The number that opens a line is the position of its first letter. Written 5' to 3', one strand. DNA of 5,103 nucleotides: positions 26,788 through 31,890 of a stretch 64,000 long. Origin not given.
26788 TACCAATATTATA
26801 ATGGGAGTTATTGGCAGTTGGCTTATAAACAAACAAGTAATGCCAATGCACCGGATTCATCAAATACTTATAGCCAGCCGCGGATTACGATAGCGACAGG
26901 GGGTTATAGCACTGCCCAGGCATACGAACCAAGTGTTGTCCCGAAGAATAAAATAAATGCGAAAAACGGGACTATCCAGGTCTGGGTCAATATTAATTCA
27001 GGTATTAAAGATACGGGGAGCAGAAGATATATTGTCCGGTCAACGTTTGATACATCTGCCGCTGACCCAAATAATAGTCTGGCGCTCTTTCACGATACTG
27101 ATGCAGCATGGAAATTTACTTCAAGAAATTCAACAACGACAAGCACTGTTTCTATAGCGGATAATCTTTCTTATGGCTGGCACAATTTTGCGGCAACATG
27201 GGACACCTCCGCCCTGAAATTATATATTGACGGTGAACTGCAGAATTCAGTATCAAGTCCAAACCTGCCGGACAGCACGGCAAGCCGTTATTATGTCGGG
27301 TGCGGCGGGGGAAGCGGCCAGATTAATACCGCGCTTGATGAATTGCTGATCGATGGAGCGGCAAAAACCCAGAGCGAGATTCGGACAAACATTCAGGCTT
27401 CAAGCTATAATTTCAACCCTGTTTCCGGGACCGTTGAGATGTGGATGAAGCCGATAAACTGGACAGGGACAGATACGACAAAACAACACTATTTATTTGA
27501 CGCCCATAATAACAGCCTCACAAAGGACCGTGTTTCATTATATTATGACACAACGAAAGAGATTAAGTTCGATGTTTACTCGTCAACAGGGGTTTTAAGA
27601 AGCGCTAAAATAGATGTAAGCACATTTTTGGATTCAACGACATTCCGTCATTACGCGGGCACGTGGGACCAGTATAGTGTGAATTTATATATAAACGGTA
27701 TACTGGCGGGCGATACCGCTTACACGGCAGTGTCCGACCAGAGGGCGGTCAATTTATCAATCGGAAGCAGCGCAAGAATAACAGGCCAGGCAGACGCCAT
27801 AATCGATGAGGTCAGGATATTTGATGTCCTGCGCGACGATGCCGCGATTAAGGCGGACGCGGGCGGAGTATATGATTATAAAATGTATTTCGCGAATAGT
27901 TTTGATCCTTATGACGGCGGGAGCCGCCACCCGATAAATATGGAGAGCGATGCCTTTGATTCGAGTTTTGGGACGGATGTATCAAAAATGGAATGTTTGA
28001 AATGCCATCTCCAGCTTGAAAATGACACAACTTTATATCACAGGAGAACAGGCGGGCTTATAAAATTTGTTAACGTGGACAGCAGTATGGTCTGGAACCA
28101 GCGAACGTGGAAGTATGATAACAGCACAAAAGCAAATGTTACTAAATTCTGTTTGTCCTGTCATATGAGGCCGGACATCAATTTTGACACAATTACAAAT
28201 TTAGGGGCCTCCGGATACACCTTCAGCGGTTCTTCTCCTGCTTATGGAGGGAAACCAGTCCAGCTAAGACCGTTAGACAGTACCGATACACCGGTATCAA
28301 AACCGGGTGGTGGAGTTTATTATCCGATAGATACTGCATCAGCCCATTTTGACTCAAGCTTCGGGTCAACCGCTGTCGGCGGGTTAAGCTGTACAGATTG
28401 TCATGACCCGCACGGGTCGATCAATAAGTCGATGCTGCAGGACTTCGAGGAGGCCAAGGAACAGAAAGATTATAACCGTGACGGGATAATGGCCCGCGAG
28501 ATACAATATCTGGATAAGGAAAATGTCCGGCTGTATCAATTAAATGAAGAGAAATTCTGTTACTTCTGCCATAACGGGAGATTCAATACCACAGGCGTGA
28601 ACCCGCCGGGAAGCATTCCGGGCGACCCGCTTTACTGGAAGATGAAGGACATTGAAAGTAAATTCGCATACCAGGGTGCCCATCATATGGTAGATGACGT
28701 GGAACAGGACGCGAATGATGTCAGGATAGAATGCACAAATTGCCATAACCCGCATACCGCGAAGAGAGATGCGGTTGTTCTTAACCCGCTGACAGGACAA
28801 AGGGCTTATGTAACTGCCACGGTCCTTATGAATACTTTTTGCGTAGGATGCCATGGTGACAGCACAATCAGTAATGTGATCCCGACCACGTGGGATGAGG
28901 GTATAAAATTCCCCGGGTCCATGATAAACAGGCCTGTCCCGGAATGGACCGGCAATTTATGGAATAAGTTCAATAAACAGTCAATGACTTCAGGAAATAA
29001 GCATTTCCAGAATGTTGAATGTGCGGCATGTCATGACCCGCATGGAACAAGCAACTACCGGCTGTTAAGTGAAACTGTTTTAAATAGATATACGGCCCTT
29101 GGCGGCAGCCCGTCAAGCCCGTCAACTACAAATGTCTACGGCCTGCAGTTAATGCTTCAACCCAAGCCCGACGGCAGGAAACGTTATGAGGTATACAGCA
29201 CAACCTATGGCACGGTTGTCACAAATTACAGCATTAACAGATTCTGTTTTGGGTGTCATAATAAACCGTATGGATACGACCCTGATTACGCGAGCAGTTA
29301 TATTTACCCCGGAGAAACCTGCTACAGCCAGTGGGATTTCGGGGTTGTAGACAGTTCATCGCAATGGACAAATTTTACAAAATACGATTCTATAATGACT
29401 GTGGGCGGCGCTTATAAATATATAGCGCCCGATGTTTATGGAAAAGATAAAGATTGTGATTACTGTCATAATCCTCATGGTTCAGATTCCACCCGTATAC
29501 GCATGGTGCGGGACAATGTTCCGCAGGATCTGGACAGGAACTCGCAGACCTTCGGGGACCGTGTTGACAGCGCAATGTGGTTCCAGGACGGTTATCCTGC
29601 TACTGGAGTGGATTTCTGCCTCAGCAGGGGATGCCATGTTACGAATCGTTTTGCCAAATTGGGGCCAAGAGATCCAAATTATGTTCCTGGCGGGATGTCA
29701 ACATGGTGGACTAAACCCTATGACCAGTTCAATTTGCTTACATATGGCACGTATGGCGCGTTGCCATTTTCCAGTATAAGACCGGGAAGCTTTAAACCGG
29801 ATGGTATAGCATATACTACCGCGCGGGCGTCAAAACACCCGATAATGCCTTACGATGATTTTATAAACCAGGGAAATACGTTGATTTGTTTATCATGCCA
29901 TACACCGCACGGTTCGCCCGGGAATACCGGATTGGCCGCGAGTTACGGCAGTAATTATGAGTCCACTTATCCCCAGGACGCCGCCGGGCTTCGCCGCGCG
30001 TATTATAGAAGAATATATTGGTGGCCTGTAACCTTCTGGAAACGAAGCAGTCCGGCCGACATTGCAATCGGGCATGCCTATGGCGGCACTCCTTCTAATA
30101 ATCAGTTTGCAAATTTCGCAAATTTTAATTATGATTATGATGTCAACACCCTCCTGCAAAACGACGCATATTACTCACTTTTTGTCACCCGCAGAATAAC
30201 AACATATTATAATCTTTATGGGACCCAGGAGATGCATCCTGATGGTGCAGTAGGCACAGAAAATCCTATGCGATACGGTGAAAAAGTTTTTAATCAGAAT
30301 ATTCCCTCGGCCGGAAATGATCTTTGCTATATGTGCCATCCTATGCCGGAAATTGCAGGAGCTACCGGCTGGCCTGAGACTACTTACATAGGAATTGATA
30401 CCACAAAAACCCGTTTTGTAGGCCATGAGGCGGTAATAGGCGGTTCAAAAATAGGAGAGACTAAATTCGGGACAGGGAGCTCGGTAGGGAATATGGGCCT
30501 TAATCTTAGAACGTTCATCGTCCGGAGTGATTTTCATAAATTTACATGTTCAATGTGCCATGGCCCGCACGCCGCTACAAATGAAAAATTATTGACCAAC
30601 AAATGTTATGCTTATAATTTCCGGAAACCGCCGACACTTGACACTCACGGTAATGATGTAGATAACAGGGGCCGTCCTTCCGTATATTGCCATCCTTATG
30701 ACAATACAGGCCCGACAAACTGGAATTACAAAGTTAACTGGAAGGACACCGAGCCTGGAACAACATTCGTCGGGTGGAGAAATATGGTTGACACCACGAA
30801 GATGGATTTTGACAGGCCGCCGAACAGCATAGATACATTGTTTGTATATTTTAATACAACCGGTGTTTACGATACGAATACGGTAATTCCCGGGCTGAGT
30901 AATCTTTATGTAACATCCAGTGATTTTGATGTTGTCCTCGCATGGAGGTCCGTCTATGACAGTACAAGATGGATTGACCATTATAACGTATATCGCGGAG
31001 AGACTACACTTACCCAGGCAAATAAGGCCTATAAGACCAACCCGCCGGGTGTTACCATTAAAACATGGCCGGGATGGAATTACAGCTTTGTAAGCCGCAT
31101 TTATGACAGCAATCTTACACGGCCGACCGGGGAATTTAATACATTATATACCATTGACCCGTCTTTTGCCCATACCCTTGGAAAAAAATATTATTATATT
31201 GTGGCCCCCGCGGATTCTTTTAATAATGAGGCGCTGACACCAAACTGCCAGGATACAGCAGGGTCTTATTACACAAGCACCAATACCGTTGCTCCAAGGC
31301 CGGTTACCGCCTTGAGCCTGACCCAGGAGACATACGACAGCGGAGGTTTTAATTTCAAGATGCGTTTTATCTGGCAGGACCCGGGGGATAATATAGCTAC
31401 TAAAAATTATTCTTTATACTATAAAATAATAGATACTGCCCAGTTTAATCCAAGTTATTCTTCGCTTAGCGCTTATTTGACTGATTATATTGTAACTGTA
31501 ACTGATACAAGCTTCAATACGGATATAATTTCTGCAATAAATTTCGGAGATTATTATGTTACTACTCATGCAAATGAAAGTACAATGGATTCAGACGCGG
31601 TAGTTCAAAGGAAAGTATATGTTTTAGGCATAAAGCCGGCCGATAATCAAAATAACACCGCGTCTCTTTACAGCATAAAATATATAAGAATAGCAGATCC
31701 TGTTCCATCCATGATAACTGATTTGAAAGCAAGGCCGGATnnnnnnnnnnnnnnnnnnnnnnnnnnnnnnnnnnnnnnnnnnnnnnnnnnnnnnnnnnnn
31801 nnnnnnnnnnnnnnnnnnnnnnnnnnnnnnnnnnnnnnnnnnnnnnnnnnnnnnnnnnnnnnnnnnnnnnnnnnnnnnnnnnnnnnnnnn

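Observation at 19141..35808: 5555-aa single-polypeptide cytochrome with hemes, 4 LamG domains, tandem repeats, hemes, then FN3 and discoidin modules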

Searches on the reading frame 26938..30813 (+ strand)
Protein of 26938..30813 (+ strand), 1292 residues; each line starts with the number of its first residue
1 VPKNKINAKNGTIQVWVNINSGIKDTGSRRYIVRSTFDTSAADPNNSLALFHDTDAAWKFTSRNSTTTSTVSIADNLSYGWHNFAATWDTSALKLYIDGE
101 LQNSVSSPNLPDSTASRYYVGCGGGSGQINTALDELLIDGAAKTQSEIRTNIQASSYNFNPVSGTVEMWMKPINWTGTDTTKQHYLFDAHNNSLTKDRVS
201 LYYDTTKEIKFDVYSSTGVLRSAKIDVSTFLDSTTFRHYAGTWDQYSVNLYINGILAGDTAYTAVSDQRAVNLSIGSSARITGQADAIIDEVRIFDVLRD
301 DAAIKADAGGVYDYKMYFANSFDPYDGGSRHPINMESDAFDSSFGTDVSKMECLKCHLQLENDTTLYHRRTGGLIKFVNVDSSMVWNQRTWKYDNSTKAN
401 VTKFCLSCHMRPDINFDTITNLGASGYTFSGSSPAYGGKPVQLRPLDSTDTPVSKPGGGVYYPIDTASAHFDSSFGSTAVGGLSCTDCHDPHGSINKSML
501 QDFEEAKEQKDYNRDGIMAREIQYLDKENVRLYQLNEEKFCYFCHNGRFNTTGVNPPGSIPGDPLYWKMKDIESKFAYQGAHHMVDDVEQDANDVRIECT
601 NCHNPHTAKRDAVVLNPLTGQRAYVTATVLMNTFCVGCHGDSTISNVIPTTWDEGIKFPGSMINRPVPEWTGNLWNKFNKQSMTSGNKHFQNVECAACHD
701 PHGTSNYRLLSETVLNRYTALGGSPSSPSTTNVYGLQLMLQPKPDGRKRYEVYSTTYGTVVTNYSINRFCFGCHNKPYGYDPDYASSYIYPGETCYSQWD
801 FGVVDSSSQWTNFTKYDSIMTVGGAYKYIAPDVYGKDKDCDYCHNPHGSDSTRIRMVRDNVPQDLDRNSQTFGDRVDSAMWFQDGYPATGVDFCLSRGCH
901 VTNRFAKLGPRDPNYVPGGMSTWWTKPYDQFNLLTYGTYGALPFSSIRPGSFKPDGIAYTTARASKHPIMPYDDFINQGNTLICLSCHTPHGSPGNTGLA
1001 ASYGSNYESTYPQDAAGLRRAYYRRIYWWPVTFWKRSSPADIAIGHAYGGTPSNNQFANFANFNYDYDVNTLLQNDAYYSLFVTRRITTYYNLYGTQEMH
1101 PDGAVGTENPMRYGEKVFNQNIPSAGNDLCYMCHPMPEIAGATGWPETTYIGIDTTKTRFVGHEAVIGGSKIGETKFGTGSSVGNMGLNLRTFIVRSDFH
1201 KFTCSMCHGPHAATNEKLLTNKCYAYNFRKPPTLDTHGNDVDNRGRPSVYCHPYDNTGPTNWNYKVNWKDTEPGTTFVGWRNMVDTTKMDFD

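Call 86: find_related_loci(query=A8, collection=metagenome_contigs, flank=10000)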
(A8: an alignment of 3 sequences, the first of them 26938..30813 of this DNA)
Query A8 (1292 aa) in metagenome_contigs; peptide patterns used: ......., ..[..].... (x = any residue, [..] = any of these).
121 stretches matched a pattern; 5 encode a relative of the query (tblastn E <= 1e-3); 4 distinct loci.
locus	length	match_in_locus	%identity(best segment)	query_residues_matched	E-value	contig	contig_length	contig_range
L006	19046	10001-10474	29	156-315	1e-10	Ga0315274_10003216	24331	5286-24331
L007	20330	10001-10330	49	81-278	4e-8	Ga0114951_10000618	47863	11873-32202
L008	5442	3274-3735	37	81-305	1e-6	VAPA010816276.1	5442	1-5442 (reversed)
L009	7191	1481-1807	32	81-256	2e-5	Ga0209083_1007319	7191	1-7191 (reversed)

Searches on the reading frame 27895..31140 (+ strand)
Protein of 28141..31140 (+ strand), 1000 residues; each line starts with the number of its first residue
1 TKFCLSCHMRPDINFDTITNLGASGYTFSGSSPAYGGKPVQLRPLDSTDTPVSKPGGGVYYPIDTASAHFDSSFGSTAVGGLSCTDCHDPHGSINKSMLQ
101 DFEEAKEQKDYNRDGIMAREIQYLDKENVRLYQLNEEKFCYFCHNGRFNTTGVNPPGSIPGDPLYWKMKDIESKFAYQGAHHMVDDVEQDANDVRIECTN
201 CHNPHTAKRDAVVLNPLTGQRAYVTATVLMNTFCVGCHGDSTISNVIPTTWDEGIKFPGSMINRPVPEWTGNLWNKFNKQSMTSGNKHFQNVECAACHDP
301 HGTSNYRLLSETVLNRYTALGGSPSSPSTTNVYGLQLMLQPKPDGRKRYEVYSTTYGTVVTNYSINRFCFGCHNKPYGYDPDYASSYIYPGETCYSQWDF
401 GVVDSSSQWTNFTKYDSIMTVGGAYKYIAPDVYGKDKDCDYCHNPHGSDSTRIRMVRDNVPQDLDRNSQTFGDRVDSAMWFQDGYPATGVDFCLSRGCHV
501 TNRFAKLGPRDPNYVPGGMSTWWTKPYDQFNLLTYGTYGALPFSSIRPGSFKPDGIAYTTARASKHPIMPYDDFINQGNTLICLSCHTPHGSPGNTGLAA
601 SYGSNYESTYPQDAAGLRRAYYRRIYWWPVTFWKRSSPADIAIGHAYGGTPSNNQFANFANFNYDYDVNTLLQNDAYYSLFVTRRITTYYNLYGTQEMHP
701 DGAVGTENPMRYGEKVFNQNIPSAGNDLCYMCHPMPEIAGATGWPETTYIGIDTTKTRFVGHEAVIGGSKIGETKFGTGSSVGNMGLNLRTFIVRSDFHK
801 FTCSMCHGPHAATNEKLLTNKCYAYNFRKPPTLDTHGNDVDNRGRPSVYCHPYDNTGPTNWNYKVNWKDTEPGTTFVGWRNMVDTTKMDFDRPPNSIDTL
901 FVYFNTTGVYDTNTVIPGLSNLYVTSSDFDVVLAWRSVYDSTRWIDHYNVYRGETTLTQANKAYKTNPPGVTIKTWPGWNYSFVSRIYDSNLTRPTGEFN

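Call 25: search_protein_families(library=ncbifam, proteins=[window:28141-31140:+], max_evalue=0.01)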
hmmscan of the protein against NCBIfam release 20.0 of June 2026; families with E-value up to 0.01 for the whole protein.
window:28141-31140:+ (1000 aa): 5 families
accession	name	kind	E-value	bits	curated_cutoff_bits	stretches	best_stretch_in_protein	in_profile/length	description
TIGR01905.1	paired_CXXCH_1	subfamily_domain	1.1e-27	95.6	25.2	3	80-101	5-26/41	doubled CXXCH domain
TIGR03508.1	decahem_SO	subfamily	7.1e-17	61.7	192.2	1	80-103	142-165/258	DmsE family decaheme c-type cytochrome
NF041028.1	decahem_GSU2203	exception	2.2e-07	30.4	325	0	80-103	173-196/317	GSU2203 family decaheme c-type cytochrome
TIGR03806.1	chp_HNE_0200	subfamily_domain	0.0043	16.3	313.3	0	272-308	199-236/314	SO2930 family diheme c-type cytochrome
NF033196.2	c_type_nonphoto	exception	0.0089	16.2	70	0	81-147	27-94/98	c-type cytochrome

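Call 90: search_solved_structures(query=window:27895-30810:+, max_evalue=0.01)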
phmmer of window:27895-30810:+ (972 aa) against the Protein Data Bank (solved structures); distinct sequences matched with E-value up to 0.01: 0.

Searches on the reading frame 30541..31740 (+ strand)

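Call 14: search_protein_families(library=pfam, proteins=[window:30541-31740:+], max_evalue=1)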
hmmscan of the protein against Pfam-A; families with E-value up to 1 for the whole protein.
window:30541-31740:+ (400 aa): 2 families
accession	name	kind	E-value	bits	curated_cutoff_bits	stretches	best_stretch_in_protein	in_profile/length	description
PF09699.15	Paired_CXXCH_1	-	0.0063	16.6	20.6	1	3-21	9-27/41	Doubled CXXCH motif (Paired_CXXCH_1)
PF18370.7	RGI_lyase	-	0.082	13.7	27.8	1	130-167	18-54/86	Rhamnogalacturonan I lyases beta-sheet domain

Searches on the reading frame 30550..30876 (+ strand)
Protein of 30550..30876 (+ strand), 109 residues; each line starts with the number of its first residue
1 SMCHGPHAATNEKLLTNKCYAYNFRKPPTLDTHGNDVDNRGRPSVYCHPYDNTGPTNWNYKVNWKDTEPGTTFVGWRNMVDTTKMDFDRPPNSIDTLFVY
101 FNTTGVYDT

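Call 98: search_protein_families(library=pfam, proteins=[window:30550-30876:+], max_evalue=0.1)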
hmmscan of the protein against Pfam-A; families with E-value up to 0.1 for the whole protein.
window:30550-30876:+ (109 aa): 1 family
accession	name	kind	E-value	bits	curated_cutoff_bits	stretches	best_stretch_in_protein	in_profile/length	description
PF09699.15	Paired_CXXCH_1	-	0.032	14.4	20.6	1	3-18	12-27/41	Doubled CXXCH motif (Paired_CXXCH_1)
